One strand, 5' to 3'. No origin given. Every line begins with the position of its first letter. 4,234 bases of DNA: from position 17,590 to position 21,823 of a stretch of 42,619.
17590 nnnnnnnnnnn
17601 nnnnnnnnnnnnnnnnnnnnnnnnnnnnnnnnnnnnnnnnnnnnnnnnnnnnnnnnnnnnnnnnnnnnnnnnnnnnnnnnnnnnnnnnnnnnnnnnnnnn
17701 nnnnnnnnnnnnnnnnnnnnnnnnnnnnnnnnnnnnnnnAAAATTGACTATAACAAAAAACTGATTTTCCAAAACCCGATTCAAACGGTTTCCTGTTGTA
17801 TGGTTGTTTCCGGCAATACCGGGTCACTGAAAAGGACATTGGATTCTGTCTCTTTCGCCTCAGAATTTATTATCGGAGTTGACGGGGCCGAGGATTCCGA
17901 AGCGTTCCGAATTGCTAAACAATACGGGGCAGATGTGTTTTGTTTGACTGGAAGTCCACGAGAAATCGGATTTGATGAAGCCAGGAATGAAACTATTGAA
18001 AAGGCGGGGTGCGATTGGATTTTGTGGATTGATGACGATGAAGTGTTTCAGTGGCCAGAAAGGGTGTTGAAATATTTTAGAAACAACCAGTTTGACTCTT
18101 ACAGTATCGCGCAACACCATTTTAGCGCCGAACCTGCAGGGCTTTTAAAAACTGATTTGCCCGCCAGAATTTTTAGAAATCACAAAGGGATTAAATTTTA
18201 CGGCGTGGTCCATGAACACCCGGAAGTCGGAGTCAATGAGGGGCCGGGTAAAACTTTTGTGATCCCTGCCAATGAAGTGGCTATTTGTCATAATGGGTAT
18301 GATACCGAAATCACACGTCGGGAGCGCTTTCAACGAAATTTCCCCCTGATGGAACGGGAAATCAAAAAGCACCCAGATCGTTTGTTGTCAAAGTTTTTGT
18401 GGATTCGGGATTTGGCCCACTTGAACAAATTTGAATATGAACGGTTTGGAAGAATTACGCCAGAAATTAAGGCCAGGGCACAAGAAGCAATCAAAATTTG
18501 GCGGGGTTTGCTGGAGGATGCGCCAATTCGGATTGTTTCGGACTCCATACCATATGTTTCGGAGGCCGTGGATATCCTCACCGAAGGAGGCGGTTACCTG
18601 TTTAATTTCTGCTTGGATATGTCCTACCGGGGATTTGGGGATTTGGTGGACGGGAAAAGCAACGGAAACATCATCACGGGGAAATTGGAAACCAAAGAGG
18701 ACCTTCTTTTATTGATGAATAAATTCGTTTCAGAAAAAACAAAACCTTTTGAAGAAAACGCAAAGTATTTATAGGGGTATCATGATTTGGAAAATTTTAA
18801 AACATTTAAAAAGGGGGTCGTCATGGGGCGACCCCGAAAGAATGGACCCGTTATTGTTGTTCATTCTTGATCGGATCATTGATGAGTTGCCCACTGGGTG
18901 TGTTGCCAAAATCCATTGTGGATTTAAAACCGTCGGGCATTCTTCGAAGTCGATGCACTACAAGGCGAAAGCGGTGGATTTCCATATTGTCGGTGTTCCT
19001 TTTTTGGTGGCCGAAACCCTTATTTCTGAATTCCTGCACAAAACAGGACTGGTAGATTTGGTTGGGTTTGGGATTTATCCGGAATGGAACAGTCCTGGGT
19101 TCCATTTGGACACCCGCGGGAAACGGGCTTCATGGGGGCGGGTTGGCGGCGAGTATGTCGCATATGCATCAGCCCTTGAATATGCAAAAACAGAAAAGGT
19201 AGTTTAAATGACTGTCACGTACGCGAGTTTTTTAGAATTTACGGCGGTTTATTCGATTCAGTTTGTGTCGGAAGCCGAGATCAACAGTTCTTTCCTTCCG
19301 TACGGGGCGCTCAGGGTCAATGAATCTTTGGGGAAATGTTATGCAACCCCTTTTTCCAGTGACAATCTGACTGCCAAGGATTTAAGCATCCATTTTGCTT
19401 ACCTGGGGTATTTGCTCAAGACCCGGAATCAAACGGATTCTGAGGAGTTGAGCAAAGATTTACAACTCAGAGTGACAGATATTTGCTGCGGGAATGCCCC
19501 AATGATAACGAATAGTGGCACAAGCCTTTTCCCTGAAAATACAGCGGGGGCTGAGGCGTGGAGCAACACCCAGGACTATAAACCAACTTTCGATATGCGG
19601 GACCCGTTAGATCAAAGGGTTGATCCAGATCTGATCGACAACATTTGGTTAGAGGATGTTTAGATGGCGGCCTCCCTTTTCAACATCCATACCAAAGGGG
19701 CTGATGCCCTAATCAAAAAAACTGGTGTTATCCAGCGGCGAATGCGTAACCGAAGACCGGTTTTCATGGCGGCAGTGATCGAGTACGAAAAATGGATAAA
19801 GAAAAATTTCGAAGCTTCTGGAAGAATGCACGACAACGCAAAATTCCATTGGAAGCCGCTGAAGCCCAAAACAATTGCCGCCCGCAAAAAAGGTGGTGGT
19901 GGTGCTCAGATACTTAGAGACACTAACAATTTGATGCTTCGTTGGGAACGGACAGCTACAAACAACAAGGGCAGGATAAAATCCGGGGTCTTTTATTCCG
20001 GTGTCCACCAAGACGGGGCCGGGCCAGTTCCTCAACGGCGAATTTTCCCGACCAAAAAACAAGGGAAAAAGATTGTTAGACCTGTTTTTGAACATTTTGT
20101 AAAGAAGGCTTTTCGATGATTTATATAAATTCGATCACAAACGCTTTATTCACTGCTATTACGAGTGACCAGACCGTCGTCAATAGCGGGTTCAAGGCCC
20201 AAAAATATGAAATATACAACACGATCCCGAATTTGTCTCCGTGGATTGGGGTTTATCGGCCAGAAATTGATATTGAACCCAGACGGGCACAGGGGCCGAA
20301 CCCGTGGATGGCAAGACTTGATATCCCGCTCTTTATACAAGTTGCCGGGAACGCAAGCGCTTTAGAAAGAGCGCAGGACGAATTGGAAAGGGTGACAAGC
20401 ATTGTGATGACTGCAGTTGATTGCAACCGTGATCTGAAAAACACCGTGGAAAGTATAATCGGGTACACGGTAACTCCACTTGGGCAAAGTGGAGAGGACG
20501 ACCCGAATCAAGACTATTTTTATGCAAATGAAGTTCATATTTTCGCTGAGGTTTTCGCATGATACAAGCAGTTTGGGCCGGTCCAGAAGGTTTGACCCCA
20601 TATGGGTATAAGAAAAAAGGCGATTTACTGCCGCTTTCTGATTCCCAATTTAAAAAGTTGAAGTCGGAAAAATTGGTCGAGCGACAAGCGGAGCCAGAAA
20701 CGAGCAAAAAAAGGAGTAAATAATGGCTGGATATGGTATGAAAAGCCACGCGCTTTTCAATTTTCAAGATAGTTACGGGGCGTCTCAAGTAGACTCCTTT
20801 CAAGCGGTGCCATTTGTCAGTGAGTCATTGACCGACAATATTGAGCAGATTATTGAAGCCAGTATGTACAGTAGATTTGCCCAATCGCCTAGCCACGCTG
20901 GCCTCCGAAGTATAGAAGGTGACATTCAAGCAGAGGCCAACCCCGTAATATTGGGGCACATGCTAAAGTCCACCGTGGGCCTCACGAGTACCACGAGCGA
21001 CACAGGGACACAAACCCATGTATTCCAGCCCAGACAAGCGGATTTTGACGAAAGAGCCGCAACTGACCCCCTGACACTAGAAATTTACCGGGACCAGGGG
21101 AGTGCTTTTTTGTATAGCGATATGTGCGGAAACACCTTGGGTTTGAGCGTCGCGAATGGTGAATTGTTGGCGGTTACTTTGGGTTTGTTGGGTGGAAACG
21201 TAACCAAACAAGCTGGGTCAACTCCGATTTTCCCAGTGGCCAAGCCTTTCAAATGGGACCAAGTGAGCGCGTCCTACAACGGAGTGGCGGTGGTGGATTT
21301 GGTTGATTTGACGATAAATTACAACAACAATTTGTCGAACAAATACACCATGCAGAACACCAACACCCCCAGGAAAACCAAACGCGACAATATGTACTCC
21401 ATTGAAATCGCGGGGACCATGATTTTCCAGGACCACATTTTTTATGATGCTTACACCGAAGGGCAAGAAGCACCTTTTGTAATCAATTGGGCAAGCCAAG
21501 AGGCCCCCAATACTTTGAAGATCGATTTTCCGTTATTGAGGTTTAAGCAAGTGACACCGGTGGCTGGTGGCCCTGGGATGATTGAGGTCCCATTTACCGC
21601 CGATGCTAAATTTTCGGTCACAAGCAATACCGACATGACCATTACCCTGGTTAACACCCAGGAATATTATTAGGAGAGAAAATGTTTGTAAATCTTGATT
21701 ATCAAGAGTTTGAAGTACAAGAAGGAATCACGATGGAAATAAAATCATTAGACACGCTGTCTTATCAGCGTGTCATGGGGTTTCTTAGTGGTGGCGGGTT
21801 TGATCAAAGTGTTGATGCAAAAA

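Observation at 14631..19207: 4.6-kb glycosylation island and M15 peptidase inserted between the capsid and connector genes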

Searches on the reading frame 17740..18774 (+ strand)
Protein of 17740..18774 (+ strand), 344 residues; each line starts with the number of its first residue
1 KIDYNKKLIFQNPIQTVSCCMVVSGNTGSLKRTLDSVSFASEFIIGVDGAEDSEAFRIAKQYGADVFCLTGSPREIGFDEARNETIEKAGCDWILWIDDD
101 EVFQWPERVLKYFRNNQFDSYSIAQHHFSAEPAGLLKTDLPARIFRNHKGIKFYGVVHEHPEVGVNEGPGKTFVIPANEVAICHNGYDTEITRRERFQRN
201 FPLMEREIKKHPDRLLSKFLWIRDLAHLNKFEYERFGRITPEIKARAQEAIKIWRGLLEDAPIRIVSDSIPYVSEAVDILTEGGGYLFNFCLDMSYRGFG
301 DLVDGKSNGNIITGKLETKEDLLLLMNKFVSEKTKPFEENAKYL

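Call 50: search_solved_structures(query=window:17740-18774:+, max_evalue=0.01, show_alignments=4)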
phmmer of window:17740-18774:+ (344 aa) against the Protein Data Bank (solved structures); distinct sequences matched with E-value up to 0.01: 4.
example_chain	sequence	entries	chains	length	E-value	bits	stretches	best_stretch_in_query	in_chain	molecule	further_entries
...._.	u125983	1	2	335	4.7e-14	55.4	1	14-232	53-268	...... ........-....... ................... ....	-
7msn_A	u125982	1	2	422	8.5e-14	54.6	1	14-232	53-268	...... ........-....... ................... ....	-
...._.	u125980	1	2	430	5.7e-11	45.3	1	12-228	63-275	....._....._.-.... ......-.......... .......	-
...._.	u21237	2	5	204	5.2e-10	42.1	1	16-210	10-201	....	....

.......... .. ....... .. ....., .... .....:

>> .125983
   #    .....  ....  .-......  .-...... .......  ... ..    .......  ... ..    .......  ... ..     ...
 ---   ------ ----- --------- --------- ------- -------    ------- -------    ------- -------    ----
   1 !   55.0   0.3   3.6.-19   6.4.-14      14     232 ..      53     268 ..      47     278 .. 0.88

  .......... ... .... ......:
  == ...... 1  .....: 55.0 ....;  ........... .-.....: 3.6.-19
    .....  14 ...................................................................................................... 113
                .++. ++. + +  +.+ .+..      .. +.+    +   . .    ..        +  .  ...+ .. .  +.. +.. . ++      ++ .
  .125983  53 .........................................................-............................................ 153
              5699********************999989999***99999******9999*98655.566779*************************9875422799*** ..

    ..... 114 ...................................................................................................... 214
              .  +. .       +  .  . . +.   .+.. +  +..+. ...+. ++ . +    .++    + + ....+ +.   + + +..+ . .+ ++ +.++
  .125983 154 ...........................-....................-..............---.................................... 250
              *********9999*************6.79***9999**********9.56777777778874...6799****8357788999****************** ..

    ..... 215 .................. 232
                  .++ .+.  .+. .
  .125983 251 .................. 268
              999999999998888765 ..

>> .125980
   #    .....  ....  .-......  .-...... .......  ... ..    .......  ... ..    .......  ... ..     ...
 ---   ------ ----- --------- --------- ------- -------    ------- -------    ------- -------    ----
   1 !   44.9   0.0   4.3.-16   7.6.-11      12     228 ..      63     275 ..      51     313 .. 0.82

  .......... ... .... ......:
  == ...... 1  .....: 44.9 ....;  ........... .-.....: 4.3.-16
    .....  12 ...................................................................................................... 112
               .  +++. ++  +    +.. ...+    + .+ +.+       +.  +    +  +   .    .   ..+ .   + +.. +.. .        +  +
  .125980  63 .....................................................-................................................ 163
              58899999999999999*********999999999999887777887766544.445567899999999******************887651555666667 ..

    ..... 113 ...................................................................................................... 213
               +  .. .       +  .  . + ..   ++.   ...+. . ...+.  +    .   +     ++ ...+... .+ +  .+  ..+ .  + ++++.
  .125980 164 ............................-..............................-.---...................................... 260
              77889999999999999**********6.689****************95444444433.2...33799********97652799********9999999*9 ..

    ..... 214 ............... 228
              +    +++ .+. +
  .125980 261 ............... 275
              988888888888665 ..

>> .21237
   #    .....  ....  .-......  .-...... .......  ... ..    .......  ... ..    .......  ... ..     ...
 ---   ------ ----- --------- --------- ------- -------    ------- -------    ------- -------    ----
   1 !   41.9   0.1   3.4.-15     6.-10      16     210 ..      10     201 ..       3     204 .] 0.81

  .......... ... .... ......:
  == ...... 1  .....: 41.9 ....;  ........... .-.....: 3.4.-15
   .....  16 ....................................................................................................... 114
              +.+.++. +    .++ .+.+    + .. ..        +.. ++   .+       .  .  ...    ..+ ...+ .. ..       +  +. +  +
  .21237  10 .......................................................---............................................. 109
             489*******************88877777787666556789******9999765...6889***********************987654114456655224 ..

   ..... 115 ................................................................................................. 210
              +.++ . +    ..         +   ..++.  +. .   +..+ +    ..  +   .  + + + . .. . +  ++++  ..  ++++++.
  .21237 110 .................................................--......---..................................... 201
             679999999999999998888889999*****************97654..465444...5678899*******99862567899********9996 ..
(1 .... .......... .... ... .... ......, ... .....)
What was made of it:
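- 17770..18300 (+): Fusion protein, domain 3 (aa ~630-806): GT2 (GT-A, DxD) glycosyltransferase of the SunS/ThuS/GmaR type, the proposed protein-priming activity. Shared motifs F-x-x-A-R-N, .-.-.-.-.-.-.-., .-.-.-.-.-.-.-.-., H-x-G-Y and R-N (call 50).
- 18301..18774 (+): Fusion protein, C-terminal helical domain (aa ~807-963), the proposed substrate-recognition module. The alignment to SunS and ThuS continues into this region (call 50).
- On SunS/ThuS/GmaR-type GT2 protein glycosyltransferases: The shared motifs are aligned in call 50.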

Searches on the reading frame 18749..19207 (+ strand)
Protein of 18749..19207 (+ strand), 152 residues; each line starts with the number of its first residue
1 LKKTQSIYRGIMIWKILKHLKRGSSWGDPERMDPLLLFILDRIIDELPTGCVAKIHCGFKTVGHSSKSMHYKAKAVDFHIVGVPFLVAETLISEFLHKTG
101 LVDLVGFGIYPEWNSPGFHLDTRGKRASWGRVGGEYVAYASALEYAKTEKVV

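Call 5: search_protein_families(library=pfam, proteins=[window:18749-19207:+], max_evalue=0.01)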
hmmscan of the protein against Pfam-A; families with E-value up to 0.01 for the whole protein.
window:18749-19207:+ (152 aa): 1 family
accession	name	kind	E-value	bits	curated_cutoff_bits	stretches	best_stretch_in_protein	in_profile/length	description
PF05951.18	Peptidase_M15_2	-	1.6e-05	25.1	27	1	28-126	49-151/153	Bacterial protein of unknown function (DUF882)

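Call 6: search_protein_families(library=phrogs, proteins=[window:18749-19207:+], max_evalue=0.001)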
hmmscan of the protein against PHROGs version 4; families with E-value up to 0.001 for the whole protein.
window:18749-19207:+ (152 aa): 1 family
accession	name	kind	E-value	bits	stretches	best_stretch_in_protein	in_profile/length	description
phrog_894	-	lysis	2.9e-06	27.5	1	31-147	69-192/389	endolysin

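Call 79: search_protein_families(library=ncbifam, proteins=[window:18782-19207:+], max_evalue=0.01)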
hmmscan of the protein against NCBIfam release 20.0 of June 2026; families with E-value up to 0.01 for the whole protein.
window:18782-19207:+ (141 aa): 1 family
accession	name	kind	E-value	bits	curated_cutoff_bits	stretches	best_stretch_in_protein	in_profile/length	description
NF053624.1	PtglEndpepMepK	equivalog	0.0036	17.2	185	1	50-112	118-171/176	peptidoglycan L,D-endopeptidase MepK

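Call 85: search_solved_structures(query=A2, max_evalue=1)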
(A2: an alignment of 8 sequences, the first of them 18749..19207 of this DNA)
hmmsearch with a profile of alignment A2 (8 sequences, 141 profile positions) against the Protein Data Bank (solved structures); distinct sequences matched with E-value up to 1: 19.
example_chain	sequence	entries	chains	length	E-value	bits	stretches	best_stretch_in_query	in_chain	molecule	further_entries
3k7i_B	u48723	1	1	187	0.14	15.4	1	38-68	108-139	Indian hedgehog protein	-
2wg4_A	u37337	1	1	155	0.22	14.8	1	37-68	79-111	SONIC HEDGEHOG PROTEIN N-PRODUCT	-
2wfx_A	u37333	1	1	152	0.22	14.8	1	37-68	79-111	SONIC HEDGEHOG PROTEIN N-PRODUCT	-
3n1r_A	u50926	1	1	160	0.23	14.7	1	37-68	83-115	Sonic hedgehog protein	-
1vhh_A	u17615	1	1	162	0.24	14.7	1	37-68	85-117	SONIC HEDGEHOG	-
3ho5_H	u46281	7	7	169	0.25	14.6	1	37-68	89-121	Sonic hedgehog protein | Sonic hedgehog protein N-product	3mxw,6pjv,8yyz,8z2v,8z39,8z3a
6e1h_C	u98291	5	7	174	0.26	14.6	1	37-68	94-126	Sonic hedgehog protein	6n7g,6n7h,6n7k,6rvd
3m1n_A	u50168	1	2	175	0.26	14.6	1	37-68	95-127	Sonic hedgehog protein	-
6oev_C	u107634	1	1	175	0.26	14.6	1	37-68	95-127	Sonic hedgehog protein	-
6dmy_B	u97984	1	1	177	0.27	14.5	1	37-68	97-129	Sonic hedgehog protein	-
7rpk_H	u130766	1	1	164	0.27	14.5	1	37-68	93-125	Sonic hedgehog protein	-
3d1m_A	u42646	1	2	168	0.28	14.4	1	37-68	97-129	Sonic hedgehog protein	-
4c4m_A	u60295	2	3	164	0.37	14.1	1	37-68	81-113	SONIC HEDGEHOG PROTEIN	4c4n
3k7j_B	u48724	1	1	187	0.37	14.1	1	38-68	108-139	Indian hedgehog protein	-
3n1f_A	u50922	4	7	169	0.38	14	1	38-68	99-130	Indian hedgehog protein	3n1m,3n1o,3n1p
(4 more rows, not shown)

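Call 87: search_protein_families(library=pfam, alignment_id=A2, max_evalue=0.01)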
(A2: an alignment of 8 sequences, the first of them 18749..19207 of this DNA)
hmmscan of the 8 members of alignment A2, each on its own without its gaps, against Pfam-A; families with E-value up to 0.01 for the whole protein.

A. member 1, window:18749-19207:+ (152 aa): 1 family
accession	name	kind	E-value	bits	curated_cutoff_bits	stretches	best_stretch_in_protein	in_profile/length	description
PF05951.18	Peptidase_M15_2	-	1.6e-05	25.1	27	1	28-126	49-151/153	Bacterial protein of unknown function (DUF882)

B. families by the number of members that match (of 8 scanned): 2 families
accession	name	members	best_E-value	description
PF05951.18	Peptidase_M15_2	5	1.6e-05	Bacterial protein of unknown function (DUF882)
PF08291.16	Peptidase_M15_3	1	2.7e-11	Peptidase M15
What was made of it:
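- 18782..19207 (+): M15/LAS-type zinc peptidase (141 aa). An accessory gene, most likely the endolysin. Peptidase_M15_2 at 1.6e-5, below cut-off, matched by 5 of 8 homologues (calls 5, 87). phrog_894 endolysin, 2.9e-6 (call 6).
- On Peptidase M15 / LAS zinc peptidases: Peptidase_M15_2 scores 25.1 against a cut-off of 27, and 5 of 8 homologues match it (calls 5, 87).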

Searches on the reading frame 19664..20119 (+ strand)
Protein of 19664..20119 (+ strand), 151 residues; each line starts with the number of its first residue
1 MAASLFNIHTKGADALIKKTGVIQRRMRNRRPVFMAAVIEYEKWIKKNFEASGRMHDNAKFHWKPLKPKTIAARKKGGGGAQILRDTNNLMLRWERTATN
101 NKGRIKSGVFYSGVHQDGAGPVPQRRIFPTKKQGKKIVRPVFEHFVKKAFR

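Call 5: search_protein_families(library=pfam, proteins=[window:19664-20119:+], max_evalue=0.01)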
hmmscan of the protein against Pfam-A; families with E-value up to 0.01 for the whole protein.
window:19664-20119:+ (151 aa): 1 family
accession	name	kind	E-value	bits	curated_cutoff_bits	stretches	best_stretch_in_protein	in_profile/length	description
PF05069.18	Phage_tail_S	-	0.00074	19.9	24.3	1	25-136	15-120/148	Phage virion morphogenesis family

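Call 6: search_protein_families(library=phrogs, proteins=[window:19664-20119:+], max_evalue=0.001)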
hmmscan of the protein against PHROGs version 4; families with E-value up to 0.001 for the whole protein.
window:19664-20119:+ (151 aa): 1 family
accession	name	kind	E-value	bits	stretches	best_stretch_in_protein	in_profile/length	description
phrog_26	-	connector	2.4e-09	38.1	1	24-151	98-231/321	tail completion or Neck1 protein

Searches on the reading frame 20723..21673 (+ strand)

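Call 5: search_protein_families(library=pfam, proteins=[window:20723-21673:+], max_evalue=0.01)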
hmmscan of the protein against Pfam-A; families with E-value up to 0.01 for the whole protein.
window:20723-21673:+ (316 aa): 1 family
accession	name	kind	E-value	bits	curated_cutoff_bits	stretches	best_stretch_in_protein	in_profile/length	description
PF18906.5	Phage_tube_2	-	1.1e-18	68.2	27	1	15-295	11-266/266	Phage tail tube protein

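Call 6: search_protein_families(library=phrogs, proteins=[window:20723-21673:+], max_evalue=0.001)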
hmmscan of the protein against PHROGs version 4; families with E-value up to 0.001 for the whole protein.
window:20723-21673:+ (316 aa): 1 family
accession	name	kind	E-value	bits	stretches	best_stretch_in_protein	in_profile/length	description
phrog_290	-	tail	7.9e-29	102.2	1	4-314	15-334/411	minor tail protein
